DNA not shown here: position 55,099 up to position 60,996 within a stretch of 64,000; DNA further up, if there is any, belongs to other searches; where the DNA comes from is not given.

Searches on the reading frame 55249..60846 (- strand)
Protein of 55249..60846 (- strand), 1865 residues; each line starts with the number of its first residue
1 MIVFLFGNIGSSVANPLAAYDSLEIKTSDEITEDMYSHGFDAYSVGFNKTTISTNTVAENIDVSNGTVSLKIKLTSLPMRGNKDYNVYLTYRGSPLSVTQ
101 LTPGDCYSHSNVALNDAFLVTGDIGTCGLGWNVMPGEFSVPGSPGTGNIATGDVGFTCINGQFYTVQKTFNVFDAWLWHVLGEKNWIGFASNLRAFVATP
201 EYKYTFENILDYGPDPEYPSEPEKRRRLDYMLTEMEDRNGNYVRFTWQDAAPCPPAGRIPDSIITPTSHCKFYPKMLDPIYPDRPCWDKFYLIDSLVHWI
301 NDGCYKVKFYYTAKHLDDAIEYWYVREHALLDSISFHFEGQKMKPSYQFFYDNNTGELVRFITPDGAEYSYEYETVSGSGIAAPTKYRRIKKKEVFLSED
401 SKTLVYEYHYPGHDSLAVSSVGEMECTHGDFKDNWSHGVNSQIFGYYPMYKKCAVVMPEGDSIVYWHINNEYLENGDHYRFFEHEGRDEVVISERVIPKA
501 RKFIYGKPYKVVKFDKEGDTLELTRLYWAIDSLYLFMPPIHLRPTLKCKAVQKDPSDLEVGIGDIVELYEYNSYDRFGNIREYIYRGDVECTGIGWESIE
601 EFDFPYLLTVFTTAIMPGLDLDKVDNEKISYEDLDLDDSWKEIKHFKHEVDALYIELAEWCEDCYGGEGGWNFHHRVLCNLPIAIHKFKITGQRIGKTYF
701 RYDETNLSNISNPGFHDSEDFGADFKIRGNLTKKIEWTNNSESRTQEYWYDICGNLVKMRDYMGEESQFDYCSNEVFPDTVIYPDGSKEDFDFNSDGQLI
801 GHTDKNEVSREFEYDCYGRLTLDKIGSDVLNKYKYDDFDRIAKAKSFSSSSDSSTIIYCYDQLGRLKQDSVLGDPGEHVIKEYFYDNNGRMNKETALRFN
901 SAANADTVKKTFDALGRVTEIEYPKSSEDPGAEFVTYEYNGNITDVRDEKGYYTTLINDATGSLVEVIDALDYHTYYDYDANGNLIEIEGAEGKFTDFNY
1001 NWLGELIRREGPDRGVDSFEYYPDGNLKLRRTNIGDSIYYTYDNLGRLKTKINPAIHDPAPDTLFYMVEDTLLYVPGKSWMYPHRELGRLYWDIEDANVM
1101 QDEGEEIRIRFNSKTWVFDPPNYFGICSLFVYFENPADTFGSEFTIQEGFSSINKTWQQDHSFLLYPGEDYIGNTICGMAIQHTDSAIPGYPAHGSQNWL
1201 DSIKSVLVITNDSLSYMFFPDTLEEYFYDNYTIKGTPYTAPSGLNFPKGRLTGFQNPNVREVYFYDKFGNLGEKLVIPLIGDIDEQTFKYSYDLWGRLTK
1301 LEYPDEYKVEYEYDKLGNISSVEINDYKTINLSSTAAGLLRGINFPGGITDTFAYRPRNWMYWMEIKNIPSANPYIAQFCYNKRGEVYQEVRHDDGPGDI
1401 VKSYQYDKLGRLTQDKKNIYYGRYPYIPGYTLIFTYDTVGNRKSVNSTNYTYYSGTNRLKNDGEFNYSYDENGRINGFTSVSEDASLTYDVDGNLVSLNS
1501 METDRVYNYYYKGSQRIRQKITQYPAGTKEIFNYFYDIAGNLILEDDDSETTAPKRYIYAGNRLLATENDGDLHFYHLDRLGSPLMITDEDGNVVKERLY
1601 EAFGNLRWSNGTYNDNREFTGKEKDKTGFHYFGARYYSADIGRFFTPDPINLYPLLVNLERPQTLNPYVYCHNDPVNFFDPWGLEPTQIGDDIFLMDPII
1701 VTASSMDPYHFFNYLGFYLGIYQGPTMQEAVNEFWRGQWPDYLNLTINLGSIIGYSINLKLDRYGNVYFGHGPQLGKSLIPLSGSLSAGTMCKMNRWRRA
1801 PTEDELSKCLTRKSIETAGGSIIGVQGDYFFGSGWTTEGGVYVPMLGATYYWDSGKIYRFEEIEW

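Call 63: search_protein_families(library=pfam, proteins=[window:55249-60846:-], max_evalue=0.00001)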
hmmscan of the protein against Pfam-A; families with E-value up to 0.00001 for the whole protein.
window:55249-60846:- (1865 aa): 2 families
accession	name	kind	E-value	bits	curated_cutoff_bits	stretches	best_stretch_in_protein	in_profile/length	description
PF05593.20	RHS_repeat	-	1.3e-22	80.1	22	0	1292-1321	1-30/38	RHS Repeat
PF03527.20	RHS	-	1.8e-06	28.1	27.9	0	1574-1606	2-34/38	RHS protein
